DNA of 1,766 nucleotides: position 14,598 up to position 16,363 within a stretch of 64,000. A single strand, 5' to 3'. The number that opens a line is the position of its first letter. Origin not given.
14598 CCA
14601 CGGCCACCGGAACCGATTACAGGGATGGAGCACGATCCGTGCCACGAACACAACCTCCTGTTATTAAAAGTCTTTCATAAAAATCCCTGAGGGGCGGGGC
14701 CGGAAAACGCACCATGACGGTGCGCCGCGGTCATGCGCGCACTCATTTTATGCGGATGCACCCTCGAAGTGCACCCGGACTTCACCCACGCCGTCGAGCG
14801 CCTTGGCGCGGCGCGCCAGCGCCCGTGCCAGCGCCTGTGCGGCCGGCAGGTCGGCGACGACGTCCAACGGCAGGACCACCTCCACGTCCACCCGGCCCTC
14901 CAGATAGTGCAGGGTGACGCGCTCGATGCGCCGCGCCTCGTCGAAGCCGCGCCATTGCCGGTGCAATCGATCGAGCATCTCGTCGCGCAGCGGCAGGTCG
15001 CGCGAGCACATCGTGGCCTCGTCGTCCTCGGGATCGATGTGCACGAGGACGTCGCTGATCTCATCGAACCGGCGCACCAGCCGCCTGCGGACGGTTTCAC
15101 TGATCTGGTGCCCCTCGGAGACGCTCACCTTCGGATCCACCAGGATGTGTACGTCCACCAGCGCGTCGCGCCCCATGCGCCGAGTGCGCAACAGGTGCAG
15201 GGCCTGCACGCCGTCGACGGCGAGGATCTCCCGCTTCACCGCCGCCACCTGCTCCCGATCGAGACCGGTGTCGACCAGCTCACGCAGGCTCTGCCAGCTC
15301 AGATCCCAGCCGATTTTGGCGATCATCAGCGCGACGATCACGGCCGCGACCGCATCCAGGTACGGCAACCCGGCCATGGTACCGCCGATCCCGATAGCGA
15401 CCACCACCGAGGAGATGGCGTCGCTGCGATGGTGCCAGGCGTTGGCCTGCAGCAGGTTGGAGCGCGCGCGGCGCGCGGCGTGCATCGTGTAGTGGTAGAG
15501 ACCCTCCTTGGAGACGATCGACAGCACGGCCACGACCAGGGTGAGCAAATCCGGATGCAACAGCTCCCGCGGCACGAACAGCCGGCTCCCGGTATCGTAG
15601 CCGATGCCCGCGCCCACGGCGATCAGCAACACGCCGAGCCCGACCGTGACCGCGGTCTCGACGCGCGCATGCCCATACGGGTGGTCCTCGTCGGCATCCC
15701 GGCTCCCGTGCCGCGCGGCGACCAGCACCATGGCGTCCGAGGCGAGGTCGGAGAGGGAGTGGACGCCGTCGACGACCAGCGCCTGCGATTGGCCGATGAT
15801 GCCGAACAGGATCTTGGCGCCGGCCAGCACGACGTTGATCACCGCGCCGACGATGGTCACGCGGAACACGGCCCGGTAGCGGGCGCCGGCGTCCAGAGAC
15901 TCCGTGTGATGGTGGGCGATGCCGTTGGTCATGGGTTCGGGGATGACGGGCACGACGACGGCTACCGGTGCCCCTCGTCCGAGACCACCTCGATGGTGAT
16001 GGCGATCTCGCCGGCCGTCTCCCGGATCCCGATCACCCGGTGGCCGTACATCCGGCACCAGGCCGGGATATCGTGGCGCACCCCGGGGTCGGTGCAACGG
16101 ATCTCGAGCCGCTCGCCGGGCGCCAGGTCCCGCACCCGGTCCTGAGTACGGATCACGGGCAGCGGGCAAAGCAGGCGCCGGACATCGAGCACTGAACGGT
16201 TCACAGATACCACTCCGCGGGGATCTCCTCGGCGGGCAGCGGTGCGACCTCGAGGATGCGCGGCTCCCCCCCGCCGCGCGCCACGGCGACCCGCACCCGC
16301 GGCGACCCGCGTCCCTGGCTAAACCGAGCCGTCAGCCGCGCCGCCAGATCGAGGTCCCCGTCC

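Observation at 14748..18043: Apparent operon hypothetical - divergent MnmA-like PP-loop ATPase - TusA - CDF metal exporter, abutting the glnA enhancer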

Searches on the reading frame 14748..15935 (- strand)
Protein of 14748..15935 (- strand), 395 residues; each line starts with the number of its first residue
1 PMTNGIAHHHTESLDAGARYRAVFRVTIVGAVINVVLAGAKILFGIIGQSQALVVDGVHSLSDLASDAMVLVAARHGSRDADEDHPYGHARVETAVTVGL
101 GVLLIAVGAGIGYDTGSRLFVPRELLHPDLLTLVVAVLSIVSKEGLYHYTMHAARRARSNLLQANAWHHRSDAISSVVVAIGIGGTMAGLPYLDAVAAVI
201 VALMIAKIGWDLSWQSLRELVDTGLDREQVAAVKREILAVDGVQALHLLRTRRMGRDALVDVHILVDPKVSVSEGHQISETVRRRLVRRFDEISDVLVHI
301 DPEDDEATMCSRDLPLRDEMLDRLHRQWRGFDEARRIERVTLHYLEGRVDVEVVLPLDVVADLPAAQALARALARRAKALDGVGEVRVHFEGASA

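Call 3: search_protein_families(library=pfam, proteins=[window:14748-15935:-], max_evalue=0.01)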
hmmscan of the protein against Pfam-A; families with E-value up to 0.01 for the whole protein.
window:14748-15935:- (395 aa): 2 families
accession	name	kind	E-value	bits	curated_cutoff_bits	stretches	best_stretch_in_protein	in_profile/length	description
PF01545.26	Cation_efflux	-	1.1e-47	162.8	26.6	1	28-221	2-198/198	Cation efflux family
PF16916.11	ZT_dimer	-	1e-23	83.5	26.7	1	225-303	1-78/78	Dimerisation domain of Zinc Transporter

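Call 4: search_protein_families(library=ncbifam, proteins=[window:14748-15935:-], max_evalue=0.01)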
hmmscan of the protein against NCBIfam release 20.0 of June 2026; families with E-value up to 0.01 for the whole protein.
window:14748-15935:- (395 aa): 10 families
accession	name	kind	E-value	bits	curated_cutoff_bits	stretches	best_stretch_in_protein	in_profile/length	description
TIGR01297.1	CDF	superfamily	2.1e-68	230.7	82.35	1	25-304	3-284/285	cation diffusion facilitator family transporter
NF033615.1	CDF_MamM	equivalog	7.5e-59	199.3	350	1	25-302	10-288/290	magnetosome biogenesis CDF transporter MamM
NF033616.1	CDF_MamB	equivalog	6.5e-54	183.3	350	1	26-302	8-283/284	magnetosome biogenesis CDF transporter MamB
NF050169.1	CatEfflxFieF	equivalog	1.7e-37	129.2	420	1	31-302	12-281/282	cation efflux pump FieF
NF052621.1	MngEfTpMntE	equivalog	1.5e-36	126.4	500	1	25-305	4-284/293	manganese efflux transporter MntE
NF040994.1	MamV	equivalog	1.5e-33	116.2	500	1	37-304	24-288/319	CDF transporter MamV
NF052602.1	Zn_efflux_Cdf31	equivalog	6.1e-33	114.5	460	1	22-306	5-293/299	CDF family zinc efflux transporter Cdf31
NF007064.0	PRK09509.1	equivalog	9.1e-32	110.2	447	1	21-303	7-287/300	CDF family cation-efflux transporter FieF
NF002923.0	PRK03557.1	equivalog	2.4e-15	56.6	408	1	15-269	16-262/313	CDF family zinc transporter ZitB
NF033827.1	CDF_efflux_DmeF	equivalog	2.1e-10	40.5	250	2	152-298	168-306/309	CDF family Co(II)/Ni(II) efflux transporter DmeF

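Call 49: search_solved_structures(query=window:14751-15932:-, max_evalue=0.00001, show_alignments=3)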
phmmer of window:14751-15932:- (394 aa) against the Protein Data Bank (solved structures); distinct sequences matched with E-value up to 0.00001: 12.
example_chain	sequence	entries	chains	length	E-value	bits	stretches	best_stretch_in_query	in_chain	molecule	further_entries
5vrf_B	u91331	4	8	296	9.1e-27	97.5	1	35-307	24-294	Cadmium and zinc efflux pump FieF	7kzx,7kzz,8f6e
3j1z_P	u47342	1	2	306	1e-26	97.3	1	35-307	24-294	Cation efflux family protein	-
8f6f_A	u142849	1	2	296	9.2e-26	94.2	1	36-307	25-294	Cadmium and zinc efflux pump FieF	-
8f6j_B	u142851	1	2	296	1.1e-25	94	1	35-306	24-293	Cadmium and zinc efflux pump FieF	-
8f6h_A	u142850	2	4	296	1.2e-25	93.8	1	35-307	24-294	Cadmium and zinc efflux pump FieF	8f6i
8f6k_A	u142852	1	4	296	2.6e-24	89.5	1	35-306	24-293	Cadmium and zinc efflux pump FieF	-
2qfi_A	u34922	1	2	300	4.5e-22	82.1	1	21-301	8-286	Ferrous-iron efflux pump fieF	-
3h90_A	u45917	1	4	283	9.2e-22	81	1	47-301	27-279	Ferrous-iron efflux pump fieF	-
6vda_A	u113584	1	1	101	1.8e-08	37.3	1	241-302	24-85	ZT_dimer domain-containing protein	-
2zzt_A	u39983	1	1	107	2e-08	37.2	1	241-302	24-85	Putative uncharacterized protein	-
7y5g_B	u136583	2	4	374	1e-06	31.5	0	11-309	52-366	Zinc transporter 8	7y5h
6qek_A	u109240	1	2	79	1.2e-06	31.3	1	236-302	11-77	Magnetosome protein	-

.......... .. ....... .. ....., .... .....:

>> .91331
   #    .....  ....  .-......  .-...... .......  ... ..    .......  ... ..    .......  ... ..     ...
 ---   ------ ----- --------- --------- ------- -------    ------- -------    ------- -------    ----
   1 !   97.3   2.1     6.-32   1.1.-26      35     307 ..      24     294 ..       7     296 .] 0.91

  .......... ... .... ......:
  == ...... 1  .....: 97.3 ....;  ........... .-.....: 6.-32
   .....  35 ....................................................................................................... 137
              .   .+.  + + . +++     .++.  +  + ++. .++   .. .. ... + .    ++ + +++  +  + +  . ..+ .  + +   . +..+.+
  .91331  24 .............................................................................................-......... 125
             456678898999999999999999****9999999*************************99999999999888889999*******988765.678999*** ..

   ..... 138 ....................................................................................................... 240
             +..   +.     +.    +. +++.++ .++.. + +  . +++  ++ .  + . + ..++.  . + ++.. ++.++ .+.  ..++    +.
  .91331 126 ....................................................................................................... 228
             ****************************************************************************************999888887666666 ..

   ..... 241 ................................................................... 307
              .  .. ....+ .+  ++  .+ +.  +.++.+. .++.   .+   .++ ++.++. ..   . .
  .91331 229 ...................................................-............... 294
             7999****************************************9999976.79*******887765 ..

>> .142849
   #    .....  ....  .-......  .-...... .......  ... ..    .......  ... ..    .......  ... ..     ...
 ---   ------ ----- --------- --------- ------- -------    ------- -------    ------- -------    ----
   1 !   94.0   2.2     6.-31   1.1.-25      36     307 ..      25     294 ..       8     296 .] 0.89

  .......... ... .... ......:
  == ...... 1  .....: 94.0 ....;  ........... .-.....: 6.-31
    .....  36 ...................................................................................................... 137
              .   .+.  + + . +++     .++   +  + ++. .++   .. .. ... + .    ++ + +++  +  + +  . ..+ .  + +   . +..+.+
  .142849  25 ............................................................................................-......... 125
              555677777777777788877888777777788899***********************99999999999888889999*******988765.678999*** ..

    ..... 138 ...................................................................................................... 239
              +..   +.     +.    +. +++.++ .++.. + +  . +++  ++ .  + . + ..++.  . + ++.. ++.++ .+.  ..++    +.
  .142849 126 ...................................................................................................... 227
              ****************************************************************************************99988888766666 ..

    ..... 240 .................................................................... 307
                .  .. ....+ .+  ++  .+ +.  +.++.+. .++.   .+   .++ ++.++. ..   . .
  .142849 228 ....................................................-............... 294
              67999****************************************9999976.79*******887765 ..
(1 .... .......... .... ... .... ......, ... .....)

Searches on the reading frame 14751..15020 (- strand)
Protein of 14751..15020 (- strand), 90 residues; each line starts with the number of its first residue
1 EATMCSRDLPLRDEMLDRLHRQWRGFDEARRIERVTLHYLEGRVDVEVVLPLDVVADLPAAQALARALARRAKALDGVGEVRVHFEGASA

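Call 53: search_protein_families(library=pfam, proteins=[window:14751-15020:-], max_evalue=10)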
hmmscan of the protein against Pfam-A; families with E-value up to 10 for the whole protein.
seq(90 aa): 1 family
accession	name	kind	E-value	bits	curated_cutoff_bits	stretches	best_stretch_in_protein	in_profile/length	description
PF19803.4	DUF6286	-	0.035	15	35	1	62-87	38-63/108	Family of unknown function (DUF6286)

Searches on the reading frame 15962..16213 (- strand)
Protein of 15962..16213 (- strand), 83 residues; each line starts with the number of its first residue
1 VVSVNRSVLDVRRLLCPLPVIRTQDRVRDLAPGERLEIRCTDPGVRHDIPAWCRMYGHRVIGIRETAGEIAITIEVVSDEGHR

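Call 3: search_protein_families(library=pfam, proteins=[window:15962-16213:-], max_evalue=0.01)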
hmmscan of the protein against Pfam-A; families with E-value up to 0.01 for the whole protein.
window:15962-16213:- (83 aa): 1 family
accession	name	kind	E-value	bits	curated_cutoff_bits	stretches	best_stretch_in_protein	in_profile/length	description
PF01206.22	TusA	-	3.9e-21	75.1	28.6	1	8-75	2-69/70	Sulfurtransferase TusA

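Call 4: search_protein_families(library=ncbifam, proteins=[window:15962-16213:-], max_evalue=0.01)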
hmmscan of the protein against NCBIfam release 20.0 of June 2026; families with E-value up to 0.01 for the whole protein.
window:15962-16213:- (83 aa): 4 families
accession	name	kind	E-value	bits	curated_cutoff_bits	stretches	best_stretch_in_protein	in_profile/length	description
NF001423.0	PRK00299.1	equivalog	1.3e-12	47.4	78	1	5-63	8-66/82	sulfurtransferase TusA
NF008242.0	PRK11018.1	equivalog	2.3e-07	30.4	79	1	7-70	9-72/78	sulfurtransferase-like selenium metabolism protein YedF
NF041048.1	TusA_like_YeeD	exception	2e-05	24.2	147.5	1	9-74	4-68/72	thiosulfate utilization sulfurtransferase TsuB/YeeD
TIGR03527.1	selenium_YedF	equivalog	0.00043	20.2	110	1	9-72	1-64/194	sulfurtransferase-like selenium metabolism protein YedF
